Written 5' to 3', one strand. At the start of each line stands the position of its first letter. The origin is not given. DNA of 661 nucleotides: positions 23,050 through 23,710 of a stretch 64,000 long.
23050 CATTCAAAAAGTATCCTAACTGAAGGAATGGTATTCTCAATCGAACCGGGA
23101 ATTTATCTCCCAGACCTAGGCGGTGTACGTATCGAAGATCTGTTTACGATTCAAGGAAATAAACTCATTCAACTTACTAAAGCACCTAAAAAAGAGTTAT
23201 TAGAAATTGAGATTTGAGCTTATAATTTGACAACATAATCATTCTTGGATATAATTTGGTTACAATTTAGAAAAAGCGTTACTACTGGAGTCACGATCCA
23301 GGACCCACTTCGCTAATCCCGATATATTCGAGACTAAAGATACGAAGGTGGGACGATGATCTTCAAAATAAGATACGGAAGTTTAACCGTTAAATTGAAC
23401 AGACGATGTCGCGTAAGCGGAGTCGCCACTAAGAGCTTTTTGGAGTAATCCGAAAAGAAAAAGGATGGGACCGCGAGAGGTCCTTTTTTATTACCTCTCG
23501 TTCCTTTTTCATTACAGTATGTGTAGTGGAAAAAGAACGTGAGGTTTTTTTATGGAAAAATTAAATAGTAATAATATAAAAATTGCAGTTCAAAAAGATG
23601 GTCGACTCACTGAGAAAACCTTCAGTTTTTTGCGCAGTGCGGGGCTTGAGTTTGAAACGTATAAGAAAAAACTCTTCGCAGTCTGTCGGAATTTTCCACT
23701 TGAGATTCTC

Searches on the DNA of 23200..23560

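Call 67: search_rna_families(source=window, start=23200, end=23560, threshold=evalue, max_evalue=1, show_alignments=1)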
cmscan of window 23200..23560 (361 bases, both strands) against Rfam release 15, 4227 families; matches with E-value up to 1: 6.
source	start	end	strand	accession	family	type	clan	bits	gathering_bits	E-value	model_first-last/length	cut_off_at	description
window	23313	23508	+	RF00230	T-box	Cis-reg; leader;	-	39.9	93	1.3e-07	1-219/219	no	T-box leader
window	23498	23542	+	RF01015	mir-885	Gene; miRNA;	-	21.6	66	0.037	1-74/74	no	mir-885 microRNA precursor family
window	23457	23550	+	RF02589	Spy779816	Gene; sRNA;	-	20.2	67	0.63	1-88/88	no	S. pyogenes small RNA 779816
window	23431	23560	+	RF04180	BTnc231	Gene; sRNA;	-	17.8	80.4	0.23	1-145/154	3'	Bacteroides sRNA BTnc231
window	23499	23539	+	RF03457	MIR173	Gene; miRNA;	-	17.8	70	0.58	1-102/102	no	MIR173 microRNA precursor family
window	23415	23516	+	RF01607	ceN100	Gene; snRNA; snoRNA; HACA-box;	-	17.5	80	0.72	1-132/132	no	C. elegans snoRNA ceN100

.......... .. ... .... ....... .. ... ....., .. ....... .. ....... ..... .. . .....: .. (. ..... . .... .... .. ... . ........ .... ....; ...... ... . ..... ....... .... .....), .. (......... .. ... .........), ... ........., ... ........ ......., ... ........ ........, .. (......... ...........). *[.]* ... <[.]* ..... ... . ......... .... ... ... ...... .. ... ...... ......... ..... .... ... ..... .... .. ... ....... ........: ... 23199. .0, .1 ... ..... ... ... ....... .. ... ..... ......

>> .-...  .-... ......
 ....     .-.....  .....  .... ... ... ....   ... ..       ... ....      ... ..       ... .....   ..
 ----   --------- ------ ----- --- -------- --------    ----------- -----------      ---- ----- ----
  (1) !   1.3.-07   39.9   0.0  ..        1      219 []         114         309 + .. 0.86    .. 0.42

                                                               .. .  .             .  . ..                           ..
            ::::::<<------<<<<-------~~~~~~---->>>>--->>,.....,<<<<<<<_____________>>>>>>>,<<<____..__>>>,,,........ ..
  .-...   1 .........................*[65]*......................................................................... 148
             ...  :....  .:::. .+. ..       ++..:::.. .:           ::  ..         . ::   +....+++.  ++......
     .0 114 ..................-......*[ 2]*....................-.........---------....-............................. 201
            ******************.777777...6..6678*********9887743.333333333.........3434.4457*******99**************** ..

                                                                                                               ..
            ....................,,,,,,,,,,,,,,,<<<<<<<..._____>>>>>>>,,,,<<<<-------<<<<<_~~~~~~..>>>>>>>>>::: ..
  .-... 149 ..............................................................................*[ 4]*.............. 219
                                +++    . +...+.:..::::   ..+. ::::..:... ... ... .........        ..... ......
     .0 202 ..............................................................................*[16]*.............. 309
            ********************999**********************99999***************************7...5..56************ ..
